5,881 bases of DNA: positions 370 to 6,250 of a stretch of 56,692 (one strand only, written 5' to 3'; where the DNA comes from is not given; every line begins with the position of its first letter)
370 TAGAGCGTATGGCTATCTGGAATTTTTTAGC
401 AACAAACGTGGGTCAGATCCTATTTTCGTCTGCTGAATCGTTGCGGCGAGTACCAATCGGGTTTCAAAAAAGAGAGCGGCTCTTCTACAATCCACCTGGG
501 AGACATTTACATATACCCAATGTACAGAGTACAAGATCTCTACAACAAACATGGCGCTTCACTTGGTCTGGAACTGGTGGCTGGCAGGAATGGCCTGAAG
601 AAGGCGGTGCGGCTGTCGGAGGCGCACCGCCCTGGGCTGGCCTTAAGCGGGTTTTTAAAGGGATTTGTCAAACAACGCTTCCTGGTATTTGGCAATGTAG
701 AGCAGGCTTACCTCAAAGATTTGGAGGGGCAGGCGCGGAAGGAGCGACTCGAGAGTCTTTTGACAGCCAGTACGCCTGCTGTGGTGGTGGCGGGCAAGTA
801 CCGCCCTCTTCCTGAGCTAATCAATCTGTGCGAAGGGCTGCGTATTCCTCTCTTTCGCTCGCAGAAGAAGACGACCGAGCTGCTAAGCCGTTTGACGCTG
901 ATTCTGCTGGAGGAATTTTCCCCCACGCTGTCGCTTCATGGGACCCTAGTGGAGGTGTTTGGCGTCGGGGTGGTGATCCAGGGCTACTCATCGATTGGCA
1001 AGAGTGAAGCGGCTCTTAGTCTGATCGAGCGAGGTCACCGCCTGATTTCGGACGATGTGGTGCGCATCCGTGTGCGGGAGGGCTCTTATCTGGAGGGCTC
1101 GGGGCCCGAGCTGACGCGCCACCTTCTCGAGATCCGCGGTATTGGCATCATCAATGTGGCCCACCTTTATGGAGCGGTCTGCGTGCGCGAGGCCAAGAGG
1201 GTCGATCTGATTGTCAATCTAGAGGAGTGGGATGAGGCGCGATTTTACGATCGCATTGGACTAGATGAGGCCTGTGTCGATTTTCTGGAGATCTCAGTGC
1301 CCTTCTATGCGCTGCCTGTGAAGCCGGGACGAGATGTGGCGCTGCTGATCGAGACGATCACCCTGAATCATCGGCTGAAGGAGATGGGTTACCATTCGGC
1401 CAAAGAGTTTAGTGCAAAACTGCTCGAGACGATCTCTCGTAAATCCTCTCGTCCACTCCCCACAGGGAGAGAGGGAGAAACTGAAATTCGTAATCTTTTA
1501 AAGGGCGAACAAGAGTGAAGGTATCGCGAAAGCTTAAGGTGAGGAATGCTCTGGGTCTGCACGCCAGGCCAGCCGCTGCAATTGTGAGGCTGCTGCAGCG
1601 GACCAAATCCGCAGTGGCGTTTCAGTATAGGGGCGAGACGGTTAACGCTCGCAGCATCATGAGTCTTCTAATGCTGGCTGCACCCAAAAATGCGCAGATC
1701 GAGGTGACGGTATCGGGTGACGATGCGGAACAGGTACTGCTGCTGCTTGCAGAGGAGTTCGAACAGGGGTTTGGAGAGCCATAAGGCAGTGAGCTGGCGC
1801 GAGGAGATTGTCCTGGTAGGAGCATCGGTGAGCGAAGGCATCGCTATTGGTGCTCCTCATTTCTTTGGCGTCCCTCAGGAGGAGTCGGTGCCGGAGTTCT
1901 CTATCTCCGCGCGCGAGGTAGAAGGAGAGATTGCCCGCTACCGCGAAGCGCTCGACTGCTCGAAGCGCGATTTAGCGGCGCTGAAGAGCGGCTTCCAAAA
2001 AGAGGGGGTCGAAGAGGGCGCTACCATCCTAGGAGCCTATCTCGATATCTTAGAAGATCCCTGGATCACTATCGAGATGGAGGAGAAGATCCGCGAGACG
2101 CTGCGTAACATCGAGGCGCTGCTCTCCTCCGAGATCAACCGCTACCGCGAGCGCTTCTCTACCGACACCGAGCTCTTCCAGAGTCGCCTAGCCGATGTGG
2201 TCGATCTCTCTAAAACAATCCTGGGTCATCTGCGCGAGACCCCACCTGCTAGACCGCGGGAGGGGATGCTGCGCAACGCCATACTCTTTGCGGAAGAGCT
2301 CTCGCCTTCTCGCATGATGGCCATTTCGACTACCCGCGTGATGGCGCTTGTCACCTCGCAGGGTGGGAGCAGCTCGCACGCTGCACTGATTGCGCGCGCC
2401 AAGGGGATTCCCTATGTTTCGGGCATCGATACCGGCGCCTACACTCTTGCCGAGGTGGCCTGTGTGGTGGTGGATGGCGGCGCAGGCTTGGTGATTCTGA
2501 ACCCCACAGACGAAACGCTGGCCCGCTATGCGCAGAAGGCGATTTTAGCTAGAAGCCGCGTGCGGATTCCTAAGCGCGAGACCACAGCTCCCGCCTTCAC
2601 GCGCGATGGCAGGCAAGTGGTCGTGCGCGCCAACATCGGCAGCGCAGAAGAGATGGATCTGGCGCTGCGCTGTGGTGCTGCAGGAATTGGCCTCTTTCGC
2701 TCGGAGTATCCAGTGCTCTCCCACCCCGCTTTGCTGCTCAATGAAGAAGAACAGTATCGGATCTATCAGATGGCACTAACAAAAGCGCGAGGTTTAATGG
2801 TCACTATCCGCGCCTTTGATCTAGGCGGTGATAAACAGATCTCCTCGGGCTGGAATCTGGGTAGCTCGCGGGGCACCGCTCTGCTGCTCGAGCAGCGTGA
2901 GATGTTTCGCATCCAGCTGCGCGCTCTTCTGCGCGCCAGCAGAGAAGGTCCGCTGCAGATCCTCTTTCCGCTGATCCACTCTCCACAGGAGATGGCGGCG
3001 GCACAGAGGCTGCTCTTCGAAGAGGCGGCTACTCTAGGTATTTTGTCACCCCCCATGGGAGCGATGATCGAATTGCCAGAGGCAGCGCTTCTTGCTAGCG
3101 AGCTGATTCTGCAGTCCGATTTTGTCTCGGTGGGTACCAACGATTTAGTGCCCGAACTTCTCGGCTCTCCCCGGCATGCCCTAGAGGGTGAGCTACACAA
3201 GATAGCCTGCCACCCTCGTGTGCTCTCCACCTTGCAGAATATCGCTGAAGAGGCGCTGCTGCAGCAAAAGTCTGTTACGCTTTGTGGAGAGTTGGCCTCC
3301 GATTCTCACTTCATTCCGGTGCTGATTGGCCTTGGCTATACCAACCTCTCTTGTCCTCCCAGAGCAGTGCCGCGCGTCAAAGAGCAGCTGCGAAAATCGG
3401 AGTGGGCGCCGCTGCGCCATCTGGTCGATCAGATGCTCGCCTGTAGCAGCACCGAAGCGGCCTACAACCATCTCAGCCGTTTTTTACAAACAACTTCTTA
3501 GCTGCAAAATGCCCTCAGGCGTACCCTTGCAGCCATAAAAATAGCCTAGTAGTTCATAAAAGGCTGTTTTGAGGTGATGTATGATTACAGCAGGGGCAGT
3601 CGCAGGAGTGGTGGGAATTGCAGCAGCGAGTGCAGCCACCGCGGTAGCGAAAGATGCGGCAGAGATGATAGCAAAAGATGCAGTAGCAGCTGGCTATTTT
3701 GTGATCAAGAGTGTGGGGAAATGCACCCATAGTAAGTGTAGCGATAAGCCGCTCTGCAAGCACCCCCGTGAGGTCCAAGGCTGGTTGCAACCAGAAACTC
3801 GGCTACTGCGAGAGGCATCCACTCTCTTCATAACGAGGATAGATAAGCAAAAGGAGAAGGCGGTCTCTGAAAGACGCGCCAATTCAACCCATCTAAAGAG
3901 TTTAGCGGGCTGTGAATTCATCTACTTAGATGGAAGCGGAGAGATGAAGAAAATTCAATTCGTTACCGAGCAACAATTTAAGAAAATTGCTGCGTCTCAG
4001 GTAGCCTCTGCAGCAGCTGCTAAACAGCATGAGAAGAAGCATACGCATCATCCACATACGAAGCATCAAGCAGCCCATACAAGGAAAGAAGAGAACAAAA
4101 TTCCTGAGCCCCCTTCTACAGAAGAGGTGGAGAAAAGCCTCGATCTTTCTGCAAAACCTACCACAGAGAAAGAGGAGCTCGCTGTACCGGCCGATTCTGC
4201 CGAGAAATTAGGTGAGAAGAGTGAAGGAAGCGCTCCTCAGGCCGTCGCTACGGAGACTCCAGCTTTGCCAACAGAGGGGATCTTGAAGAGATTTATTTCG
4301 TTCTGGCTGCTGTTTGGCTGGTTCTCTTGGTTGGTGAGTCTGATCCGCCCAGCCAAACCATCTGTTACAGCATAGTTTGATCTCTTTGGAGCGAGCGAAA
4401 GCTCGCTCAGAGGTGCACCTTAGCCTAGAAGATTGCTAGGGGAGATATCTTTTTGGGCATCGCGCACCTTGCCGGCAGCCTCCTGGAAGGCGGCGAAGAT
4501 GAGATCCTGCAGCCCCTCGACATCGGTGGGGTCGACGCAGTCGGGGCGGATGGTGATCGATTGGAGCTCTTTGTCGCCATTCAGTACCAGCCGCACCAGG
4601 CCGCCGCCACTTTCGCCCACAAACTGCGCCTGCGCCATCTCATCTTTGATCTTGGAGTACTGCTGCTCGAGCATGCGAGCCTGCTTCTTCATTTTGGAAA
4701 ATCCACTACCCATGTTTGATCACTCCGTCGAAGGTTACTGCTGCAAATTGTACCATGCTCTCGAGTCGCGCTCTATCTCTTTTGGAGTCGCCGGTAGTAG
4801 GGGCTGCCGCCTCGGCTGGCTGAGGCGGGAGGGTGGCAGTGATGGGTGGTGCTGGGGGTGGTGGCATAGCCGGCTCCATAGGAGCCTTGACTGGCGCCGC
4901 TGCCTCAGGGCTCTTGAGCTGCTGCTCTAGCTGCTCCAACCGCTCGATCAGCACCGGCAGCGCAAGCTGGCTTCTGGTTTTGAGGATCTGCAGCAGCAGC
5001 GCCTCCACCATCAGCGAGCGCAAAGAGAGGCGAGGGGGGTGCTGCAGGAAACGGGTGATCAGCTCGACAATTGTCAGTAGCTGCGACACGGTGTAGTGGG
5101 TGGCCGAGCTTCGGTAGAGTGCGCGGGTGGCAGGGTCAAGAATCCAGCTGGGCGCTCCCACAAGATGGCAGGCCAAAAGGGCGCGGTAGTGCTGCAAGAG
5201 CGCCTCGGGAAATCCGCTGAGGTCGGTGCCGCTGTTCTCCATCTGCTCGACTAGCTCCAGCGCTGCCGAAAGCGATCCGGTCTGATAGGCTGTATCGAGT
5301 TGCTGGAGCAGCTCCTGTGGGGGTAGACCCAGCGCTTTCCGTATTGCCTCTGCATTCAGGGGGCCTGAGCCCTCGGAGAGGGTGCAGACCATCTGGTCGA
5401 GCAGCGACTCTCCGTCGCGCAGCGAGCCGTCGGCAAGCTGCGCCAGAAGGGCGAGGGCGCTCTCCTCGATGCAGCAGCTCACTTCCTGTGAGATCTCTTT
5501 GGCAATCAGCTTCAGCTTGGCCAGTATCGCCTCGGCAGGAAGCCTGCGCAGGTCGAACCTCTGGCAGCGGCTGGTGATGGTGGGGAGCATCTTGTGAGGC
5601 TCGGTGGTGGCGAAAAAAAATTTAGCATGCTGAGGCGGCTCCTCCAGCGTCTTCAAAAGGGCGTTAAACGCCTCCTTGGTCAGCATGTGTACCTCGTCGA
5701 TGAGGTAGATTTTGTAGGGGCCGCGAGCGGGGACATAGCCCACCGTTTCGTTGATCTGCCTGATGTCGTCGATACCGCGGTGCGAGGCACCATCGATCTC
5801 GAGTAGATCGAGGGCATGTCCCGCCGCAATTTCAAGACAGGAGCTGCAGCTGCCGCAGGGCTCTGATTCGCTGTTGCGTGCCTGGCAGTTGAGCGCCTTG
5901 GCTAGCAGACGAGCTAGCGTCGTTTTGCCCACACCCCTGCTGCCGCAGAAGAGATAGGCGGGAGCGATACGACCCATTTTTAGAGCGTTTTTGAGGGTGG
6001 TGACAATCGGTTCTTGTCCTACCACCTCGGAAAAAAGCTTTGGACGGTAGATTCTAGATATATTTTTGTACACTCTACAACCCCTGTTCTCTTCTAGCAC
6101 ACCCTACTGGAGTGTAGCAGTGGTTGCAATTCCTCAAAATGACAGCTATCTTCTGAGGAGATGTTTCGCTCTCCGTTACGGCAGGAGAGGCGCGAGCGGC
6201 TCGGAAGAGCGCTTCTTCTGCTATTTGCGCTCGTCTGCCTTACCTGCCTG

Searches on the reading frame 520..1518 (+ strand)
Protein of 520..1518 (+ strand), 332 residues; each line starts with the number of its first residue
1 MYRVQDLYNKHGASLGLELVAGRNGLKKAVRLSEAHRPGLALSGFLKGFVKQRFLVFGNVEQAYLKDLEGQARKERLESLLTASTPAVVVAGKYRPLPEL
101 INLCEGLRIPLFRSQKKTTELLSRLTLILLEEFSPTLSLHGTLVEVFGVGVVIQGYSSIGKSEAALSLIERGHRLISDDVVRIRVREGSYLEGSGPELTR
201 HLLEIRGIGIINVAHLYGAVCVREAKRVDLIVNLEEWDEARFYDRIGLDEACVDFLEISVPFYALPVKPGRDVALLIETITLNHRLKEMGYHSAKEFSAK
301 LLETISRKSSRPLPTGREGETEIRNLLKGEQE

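Call 45: search_protein_families(library=pfam, proteins=[window:520-1518:+], max_evalue=0.00001)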
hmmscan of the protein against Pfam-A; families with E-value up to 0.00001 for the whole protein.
window:520-1518:+ (332 aa): 2 families
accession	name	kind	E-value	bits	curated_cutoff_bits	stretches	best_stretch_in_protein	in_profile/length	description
PF07475.17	Hpr_kinase_C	-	8.4e-63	211.4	33.3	1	132-300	2-170/171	HPr Serine kinase C-terminal domain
PF02603.21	Hpr_kinase_N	-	1.3e-28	100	24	1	4-129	3-125/125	HPr Serine kinase N terminus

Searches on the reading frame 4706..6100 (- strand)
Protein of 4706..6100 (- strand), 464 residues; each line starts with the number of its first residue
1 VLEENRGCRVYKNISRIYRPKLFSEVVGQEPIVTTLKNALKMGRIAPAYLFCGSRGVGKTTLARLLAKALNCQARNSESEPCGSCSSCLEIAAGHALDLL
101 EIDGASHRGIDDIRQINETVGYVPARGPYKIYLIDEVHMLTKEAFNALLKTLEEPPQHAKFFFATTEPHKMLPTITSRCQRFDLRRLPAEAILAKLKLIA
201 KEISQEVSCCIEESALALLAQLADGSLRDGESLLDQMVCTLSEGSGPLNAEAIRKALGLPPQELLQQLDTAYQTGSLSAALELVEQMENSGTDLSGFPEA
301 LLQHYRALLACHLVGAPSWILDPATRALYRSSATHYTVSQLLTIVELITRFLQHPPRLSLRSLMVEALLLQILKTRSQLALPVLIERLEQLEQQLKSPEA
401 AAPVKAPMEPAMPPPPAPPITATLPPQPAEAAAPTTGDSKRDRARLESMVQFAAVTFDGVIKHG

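Call 45: search_protein_families(library=pfam, proteins=[window:4706-6100:-], max_evalue=0.00001)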
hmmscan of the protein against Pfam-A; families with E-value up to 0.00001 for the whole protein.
window:4706-6100:- (464 aa): 7 families
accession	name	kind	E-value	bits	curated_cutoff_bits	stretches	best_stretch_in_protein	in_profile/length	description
PF13177.12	DNA_pol3_delta2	-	3.1e-46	157.7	27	1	29-187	2-160/161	DNA polymerase III, delta subunit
PF00004.35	AAA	-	1.7e-11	45.1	21.2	1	50-183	2-124/131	ATPase family associated with various cellular activities (AAA)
PF22608.2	DNAX_ATPase_lid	-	1.5e-08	34.8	27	1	203-238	9-44/49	DNA polymerase III clamp loader subunit, ATPase lid domain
PF05496.18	RuvB_N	-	1.4e-06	28.6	27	0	19-77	2-64/159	Holliday junction DNA helicase RuvB P-loop domain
PF13401.12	AAA_22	-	4.5e-06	27.4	27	0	49-163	8-120/130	AAA domain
PF07728.20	AAA_5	-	6.1e-06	26.7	22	0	50-154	3-92/139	AAA domain (dynein-related subfamily)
PF07724.20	AAA_2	-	9.6e-06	26.2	27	0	49-154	6-101/166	AAA domain (Cdc48 subfamily)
